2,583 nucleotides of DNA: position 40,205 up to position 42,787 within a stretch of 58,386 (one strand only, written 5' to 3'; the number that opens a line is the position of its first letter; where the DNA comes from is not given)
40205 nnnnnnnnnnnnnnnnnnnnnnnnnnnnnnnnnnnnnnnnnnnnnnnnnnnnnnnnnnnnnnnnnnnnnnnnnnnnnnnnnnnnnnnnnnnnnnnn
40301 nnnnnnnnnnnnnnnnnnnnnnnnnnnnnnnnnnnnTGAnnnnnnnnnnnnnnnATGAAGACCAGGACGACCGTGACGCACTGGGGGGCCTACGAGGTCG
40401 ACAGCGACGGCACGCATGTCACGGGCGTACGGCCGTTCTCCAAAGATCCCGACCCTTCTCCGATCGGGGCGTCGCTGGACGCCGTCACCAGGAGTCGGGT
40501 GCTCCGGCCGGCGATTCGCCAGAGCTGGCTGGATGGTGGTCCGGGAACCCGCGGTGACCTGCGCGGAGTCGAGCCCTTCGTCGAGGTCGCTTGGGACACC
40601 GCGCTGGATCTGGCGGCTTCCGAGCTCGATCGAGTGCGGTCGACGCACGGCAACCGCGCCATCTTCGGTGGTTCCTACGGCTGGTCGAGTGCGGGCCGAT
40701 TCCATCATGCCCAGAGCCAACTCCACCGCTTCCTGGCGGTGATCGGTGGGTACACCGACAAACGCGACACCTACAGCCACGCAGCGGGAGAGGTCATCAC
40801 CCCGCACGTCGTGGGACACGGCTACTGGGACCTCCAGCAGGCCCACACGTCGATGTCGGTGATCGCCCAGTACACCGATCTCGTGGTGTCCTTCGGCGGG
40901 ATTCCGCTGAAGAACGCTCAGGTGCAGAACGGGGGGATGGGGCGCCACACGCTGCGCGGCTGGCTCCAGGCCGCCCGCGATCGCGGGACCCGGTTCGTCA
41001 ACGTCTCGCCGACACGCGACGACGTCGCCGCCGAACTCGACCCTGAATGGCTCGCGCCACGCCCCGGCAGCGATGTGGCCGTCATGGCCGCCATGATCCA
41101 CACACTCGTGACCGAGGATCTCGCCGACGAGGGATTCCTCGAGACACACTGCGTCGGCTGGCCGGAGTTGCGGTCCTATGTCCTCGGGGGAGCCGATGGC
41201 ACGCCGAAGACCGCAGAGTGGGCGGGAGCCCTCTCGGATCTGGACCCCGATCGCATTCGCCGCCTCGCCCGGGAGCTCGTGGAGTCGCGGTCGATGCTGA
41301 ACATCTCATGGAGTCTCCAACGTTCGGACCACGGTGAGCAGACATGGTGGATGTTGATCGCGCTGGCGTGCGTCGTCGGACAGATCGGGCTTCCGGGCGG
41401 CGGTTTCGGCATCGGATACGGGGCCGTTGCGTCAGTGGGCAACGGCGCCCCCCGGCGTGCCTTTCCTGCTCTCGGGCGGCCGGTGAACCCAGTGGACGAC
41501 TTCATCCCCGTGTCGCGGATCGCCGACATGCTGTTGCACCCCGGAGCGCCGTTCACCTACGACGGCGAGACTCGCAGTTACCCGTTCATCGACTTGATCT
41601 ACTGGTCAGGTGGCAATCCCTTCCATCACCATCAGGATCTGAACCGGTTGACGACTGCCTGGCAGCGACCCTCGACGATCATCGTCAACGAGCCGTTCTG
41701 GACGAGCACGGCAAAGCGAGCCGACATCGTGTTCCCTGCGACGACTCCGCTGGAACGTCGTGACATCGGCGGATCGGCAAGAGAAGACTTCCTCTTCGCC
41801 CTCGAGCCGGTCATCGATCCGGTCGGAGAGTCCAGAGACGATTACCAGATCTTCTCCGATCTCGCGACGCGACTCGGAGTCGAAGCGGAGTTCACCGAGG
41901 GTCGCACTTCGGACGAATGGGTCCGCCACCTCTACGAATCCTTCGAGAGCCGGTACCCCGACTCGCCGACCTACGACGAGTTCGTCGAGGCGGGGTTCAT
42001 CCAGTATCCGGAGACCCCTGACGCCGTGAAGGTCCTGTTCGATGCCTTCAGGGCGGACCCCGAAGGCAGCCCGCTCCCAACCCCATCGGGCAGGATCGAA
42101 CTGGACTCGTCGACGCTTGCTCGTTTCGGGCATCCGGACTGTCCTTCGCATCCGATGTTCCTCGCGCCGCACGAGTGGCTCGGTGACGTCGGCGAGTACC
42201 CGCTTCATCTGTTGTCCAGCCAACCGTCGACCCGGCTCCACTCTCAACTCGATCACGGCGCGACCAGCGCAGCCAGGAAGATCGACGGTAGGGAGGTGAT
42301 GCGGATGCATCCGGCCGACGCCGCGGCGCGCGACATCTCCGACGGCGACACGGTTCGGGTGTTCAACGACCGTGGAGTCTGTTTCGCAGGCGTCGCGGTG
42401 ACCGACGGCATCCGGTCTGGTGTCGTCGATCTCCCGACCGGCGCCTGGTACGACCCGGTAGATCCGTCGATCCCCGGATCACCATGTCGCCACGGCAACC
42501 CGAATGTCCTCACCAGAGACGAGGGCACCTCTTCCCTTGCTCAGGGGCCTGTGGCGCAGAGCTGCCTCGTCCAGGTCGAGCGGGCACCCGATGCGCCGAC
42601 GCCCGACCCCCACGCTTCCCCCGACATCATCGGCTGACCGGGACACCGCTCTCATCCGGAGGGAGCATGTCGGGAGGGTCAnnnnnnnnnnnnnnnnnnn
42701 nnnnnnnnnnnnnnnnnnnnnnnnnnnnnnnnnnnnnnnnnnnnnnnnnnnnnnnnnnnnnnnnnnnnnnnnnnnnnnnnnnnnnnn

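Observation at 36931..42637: Apparent operon linking the Sec-AhpD-like protein to a cytoplasmic BisC-type molybdenum S-/N-oxide reductase: possible selenol-based reductant relay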

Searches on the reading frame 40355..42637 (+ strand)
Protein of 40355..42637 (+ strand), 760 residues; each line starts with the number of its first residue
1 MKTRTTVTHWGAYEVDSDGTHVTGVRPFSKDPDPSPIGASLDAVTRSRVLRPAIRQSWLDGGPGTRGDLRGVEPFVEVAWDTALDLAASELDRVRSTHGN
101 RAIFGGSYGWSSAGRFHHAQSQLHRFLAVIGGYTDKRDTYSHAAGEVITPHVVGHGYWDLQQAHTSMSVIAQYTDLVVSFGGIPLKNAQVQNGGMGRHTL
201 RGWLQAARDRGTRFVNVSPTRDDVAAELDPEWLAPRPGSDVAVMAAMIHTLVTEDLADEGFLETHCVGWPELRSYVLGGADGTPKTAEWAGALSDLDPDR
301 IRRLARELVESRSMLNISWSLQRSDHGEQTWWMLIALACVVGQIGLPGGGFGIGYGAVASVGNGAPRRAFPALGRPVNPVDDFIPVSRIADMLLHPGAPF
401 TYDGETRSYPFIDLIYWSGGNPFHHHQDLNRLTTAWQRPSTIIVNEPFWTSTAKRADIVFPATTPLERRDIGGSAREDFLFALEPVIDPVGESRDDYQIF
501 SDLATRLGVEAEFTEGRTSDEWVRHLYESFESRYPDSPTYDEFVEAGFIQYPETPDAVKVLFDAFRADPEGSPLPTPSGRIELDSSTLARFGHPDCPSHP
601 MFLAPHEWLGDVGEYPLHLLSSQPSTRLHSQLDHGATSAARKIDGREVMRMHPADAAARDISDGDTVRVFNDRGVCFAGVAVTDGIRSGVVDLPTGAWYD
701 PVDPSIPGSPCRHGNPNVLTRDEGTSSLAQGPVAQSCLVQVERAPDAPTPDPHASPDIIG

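Call 5: search_protein_families(library=pfam, proteins=[window:40355-42637:+])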
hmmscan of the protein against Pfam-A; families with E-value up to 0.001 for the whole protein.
window:40355-42637:+ (760 aa): 3 families
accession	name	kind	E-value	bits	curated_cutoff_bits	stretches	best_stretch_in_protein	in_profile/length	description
PF00384.28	Molybdopterin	-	5.2e-50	170.9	24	1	48-505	1-352/353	Molybdopterin oxidoreductase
PF01568.27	Molydop_binding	-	3.1e-26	92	26.8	1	617-737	1-109/110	Molydopterin dinucleotide binding domain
PF18364.6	Molybdopterin_N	-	5.2e-09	36.4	26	1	6-41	1-36/41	Molybdopterin oxidoreductase N-terminal domain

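Call 6: search_protein_families(library=ncbifam, proteins=[window:40355-42637:+])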
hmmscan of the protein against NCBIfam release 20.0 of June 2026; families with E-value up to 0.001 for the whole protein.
window:40355-42637:+ (760 aa): 22 families
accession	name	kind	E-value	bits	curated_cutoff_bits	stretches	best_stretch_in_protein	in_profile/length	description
TIGR00509.1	bisC_fam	subfamily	2e-262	872.9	1017.55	1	8-743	2-753/772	molybdopterin guanine dinucleotide-containing S/N-oxide reductase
NF011682.0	PRK15102.1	equivalog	1.4e-175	585.7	909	1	4-743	47-809/829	trimethylamine-N-oxide reductase TorA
TIGR02164.1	torA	equivalog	6.3e-168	560.5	1465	1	4-743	43-805/824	trimethylamine-N-oxide reductase TorA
TIGR02166.1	dmsA_ynfE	subfamily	1.3e-107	360.8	777.7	1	63-744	108-794/794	DMSO/selenate family reductase complex A subunit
NF011566.1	PRK14990.1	exception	2.7e-79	267.1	1600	1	62-743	122-813/814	dimethylsulfoxide reductase subunit A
NF041885.1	selenate_YnfE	exception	1.5e-75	254.5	1675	1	44-743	93-804/805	selenate/tellurate reductase subunit YnfE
NF041884.1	selenate_YnfF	exception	4e-72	243.3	1650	1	63-743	109-797/798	selenate/tellurate reductase subunit YnfF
TIGR01591.1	Fdh-alpha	equivalog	3.2e-38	131.3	666.25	1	72-532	62-503/672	formate dehydrogenase subunit alpha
NF012032.0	PRK15488.1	equivalog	3e-34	118.1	694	2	66-350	105-361/759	thiosulfate reductase PhsA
TIGR03479.1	DMSO_red_II_alp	subfamily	3.4e-28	98.2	984.75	3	436-512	572-648/913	molybdopterin-dependent oxidoreductase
NF047855.1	AssmNtatRedNasC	equivalog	1.8e-22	79.4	1100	2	199-367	197-355/708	assimilatory nitrate reductase catalytic subunit NasC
NF041323.1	Nitr_red_NasA_Halo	equivalog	1.5e-16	60.1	1000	1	202-694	172-642/673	assimilatory nitrate reductase NasA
TIGR01580.1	narG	equivalog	3.9e-14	51.2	1084.15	1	450-507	776-833/1235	nitrate reductase subunit alpha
NF041783.2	mnquin_red_QrcB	equivalog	4.8e-09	34.9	440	0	421-510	413-506/695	menaquinone reductase molybdopterin-binding-like subunit QrcB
TIGR01706.1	NAPA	equivalog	2.5e-06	26.1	930.55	0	422-515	485-579/830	periplasmic nitrate reductase subunit alpha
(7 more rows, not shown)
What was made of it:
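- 40355..42637 (+): Cytoplasmic BisC/DorA-type bis-MGD S-/N-oxide reductase. bisC_fam scores 872.9 bits; this is the best model but is below the cutoff of 1017.6 (call 6).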

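Call 31: find_related_loci(query=window:40355-42634:+, collection=metagenome_contigs, flank=6000)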
Query window:40355-42634:+ (760 aa) in metagenome_contigs; peptide patterns used: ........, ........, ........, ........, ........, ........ (x = any residue, [..] = any of these).
600 stretches matched a pattern (row limit reached: there are more); 595 encode a relative of the query (tblastn E <= 1e-3); the best 80 are kept; 80 distinct loci.
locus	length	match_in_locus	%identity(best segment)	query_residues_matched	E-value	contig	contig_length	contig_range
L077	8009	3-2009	71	90-758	0e+0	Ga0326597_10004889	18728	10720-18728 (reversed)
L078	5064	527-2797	62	5-759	0e+0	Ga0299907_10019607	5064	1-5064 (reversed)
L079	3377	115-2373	59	6-759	0e+0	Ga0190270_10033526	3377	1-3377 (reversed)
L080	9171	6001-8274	58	1-759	0e+0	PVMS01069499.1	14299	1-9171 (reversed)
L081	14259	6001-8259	58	6-759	0e+0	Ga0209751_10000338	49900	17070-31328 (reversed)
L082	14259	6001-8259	58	6-759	0e+0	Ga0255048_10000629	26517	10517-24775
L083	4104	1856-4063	57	6-743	0e+0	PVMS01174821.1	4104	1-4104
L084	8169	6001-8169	59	3-720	0e+0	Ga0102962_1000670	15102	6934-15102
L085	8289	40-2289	56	2-748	0e+0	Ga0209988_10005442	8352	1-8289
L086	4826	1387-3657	56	8-758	0e+0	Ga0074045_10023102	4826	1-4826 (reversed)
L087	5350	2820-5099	53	7-759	0e+0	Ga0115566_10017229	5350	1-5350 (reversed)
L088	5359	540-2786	55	2-746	0e+0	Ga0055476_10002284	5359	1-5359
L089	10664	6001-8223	57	6-742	0e+0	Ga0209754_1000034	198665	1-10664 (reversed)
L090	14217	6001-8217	59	6-743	0e+0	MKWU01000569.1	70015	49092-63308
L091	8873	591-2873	53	8-759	0e+0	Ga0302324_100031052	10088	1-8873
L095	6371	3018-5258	53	3-743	0e+0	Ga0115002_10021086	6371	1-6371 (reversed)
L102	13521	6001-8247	53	1-743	0e+0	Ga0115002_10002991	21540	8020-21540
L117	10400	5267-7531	52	2-750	0e+0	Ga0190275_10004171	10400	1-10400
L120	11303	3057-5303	52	6-750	0e+0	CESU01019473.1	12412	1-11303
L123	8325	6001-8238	52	6-751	0e+0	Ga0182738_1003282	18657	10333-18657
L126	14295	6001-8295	51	2-759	0e+0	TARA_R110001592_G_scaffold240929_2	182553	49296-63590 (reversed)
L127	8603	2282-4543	50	6-759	0e+0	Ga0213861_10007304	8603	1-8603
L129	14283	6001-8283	48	6-759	0e+0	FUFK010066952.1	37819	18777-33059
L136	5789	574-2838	51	6-759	0e+0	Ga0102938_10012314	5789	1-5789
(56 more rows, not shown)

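Call 34: search_solved_structures(query=window:40355-42634:+, max_evalue=1e-20, show_alignments=1)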
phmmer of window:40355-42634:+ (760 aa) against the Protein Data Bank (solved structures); distinct sequences matched with E-value up to 1e-20: 15.
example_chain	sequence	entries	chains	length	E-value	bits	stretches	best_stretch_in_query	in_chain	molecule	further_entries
1eu1_A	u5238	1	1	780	2e-188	631.8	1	8-749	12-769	DIMETHYL SULFOXIDE REDUCTASE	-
1e60_A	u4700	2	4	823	1.7e-182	612.2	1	7-744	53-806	Dimethyl sulfoxide/trimethylamine N-oxide reductase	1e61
1dmr_A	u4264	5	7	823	2.6e-182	611.5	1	7-744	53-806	DMSO REDUCTASE | Dimethyl sulfoxide/trimethylamine N-oxide reductase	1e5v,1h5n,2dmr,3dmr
4dmr_A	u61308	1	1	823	3.8e-182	611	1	7-744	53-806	DMSO REDUCTASE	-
1e18_A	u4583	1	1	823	4.6e-182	610.7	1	7-744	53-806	DMSO REDUCTASE.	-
1dms_A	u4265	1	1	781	1.2e-180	606.1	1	7-744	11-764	DMSO REDUCTASE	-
7l5i_A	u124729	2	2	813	2.9e-167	561.8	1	1-744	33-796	Trimethylamine-N-oxide reductase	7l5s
9h4t_A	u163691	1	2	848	5.9e-142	478.1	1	6-743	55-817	Trimethylamine-N-oxide reductase 1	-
1tmo_A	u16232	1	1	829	1.3e-133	450.5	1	5-744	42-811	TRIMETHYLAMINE N-OXIDE REDUCTASE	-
4v4c_A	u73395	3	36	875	1.6e-45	159.2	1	409-743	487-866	Pyrogallol hydroxytransferase large subunit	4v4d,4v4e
7vw6_A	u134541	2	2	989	5.1e-26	94.7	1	75-552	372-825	Formate dehydrogenase | Tungsten-containing formate dehydrogenase alpha subunit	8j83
7e5z_A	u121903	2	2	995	5.2e-26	94.6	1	75-552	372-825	Formate dehydrogenase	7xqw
1aa6_A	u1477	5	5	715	1.2e-25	93.4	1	77-557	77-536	FORMATE DEHYDROGENASE H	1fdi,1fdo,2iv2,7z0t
2e7z_A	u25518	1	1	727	2.4e-24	89.1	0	392-702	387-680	Acetylene hydratase Ahy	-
9t1s_L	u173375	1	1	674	3.9e-21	78.5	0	206-522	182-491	formate dehydrogenase (coenzyme F420)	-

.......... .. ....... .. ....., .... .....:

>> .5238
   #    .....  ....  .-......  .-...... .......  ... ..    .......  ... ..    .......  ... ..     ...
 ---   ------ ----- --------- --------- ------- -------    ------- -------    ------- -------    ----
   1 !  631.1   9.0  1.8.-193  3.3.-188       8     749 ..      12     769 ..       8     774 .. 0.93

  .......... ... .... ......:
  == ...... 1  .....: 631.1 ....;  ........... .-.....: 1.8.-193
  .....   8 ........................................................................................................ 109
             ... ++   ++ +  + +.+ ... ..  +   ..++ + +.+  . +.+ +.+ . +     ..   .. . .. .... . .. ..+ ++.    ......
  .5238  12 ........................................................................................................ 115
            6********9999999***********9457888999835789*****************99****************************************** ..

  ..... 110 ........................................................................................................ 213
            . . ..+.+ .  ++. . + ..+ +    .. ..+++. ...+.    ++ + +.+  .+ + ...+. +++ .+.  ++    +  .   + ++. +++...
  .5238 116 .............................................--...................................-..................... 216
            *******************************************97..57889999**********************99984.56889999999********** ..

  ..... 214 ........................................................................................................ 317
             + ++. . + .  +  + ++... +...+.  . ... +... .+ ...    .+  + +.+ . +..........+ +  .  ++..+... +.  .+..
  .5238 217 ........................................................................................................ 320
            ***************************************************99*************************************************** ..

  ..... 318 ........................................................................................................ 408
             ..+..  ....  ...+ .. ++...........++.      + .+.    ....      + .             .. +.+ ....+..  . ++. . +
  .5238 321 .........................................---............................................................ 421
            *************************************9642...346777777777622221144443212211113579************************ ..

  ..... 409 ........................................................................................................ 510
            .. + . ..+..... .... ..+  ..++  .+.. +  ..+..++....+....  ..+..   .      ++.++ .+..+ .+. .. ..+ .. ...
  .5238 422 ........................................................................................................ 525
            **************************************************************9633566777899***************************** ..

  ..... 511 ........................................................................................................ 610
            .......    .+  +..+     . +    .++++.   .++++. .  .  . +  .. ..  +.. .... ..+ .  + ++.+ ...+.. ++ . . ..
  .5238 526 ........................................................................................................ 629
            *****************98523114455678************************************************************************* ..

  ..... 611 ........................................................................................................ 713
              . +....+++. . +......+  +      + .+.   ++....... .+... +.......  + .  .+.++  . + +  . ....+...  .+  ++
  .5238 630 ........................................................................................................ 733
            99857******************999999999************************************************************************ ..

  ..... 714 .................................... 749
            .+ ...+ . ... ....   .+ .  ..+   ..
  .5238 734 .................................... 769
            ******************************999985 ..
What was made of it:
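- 40355..42637 (+): The match to 1EU1 is 2e-188, with the Ser147 ligand and Tyr114/Trp116 conserved and no signal peptide (call 34).
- Checked: The reductase has no Tat signal and no Fe4S4 domain: its residue 8 aligns to residue 12 of mature R. sphaeroides DMSO reductase (call 34).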

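Call 55: search_protein_families(library=pfam, proteins=[L087:1907-2695:-, L136:2874-4052:+, L129:8305-9162:+, L120:858-2933:+, L127:3-1037:+, L123:4929-5966:+, L102:4256-5365:+, L117:7700-8884:-, L126:617-1333:+, L085:7450-8268:+], max_evalue=0.00001)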
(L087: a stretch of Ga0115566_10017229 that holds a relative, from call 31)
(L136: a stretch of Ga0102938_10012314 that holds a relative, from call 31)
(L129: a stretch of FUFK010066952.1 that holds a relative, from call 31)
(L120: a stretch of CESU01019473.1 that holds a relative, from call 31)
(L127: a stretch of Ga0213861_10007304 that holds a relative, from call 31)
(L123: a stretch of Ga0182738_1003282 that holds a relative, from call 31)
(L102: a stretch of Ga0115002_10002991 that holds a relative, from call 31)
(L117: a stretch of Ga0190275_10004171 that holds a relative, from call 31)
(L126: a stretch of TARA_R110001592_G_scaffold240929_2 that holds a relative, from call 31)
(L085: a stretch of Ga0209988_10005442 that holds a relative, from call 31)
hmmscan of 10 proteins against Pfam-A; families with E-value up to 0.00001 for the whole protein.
L087:1907-2695:- (263 aa): 3 families
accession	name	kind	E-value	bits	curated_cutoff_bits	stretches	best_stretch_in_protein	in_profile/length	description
PF13561.12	adh_short_C2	-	3.8e-50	171.1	27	1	14-259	1-235/236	Enoyl-(Acyl carrier protein) reductase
PF00106.31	adh_short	-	5.3e-44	150.5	26.6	1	9-202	2-191/195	short chain dehydrogenase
PF08659.16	KR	-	7.1e-15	55.8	22.6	1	9-129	2-122/180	KR domain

L136:2874-4052:+ (393 aa): 2 families
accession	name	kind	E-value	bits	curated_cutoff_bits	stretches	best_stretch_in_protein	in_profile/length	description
PF01571.26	GCV_T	-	7.4e-44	150.4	25.6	1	48-273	23-253/255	Aminomethyltransferase folate-binding domain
PF08669.17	GCV_T_C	-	7.9e-09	35.7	25.9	1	298-374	3-80/80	Glycine cleavage T-protein C-terminal barrel domain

L129:8305-9162:+ (286 aa): 1 family
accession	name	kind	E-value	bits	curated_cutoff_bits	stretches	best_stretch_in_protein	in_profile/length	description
PF03328.21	HpcH_HpaI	-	4.3e-39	134.5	25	1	11-224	1-221/221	HpcH/HpaI aldolase/citrate lyase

L120:858-2933:+ (692 aa): 1 family
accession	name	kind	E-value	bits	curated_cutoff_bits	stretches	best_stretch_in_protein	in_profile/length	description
PF00528.27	BPD_transp_1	-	4.6e-41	141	26.4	2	515-676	1-175/184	Binding-protein-dependent transport system inner membrane component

L127:3-1037:+ (345 aa): 1 family
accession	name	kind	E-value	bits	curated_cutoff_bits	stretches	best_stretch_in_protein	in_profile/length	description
PF02515.22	CoA_transf_3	-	6.2e-82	276.1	23.3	1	1-297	32-328/366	CoA-transferase family III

L123:4929-5966:+ (346 aa): 1 family
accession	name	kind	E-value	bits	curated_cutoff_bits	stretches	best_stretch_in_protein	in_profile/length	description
PF01212.27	Beta_elim_lyase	-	1.5e-48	166.1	27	1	2-295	1-285/288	Beta-eliminating lyase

L102:4256-5365:+ (370 aa): 1 family
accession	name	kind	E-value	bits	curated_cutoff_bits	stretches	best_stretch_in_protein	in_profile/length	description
PF00180.25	Iso_dh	-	2.7e-134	448.3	27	1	4-364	1-348/348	Isocitrate/isopropylmalate dehydrogenase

L117:7700-8884:- (395 aa): 3 families
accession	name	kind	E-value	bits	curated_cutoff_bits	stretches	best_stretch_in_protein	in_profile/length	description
PF08028.16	Acyl-CoA_dh_2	-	5e-33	114.7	22.7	1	242-373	2-133/134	Acyl-CoA dehydrogenase, C-terminal domain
PF00441.29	Acyl-CoA_dh_1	-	1.1e-10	42.3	22.4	1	242-365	17-130/150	Acyl-CoA dehydrogenase, C-terminal domain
PF02771.21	Acyl-CoA_dh_N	-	1.5e-08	35.4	22.9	1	23-105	19-102/113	Acyl-CoA dehydrogenase, N-terminal domain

L126:617-1333:+ (239 aa): 6 families
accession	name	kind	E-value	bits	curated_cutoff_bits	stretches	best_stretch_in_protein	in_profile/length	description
PF13417.12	GST_N_3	-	1e-21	77.5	22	1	18-98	1-75/75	Glutathione S-transferase, N-terminal domain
PF13409.12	GST_N_2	-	5.6e-18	65.8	25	1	23-93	1-70/70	Glutathione S-transferase, N-terminal domain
PF02798.26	GST_N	-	6.5e-17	62.1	20.9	1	15-91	2-75/76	Glutathione S-transferase, N-terminal domain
PF00043.30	GST_C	-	6.6e-15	55.6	20.7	1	128-215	5-93/93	Glutathione S-transferase, C-terminal domain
PF14497.11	GST_C_3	-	4.9e-09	36.8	21.6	1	154-218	31-98/104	Glutathione S-transferase, C-terminal domain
PF13410.11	GST_C_2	-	1.3e-08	35.2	24.9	1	156-209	13-68/69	Glutathione S-transferase, C-terminal domain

L085:7450-8268:+ (273 aa): 2 families
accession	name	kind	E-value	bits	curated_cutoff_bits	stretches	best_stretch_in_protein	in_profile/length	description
PF00378.25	ECH_1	-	9.7e-53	179.5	27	1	29-270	4-249/251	Enoyl-CoA hydratase/isomerase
PF16113.10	ECH_2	-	7.3e-32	111.6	27.2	1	33-261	3-238/335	Enoyl-CoA hydratase/isomerase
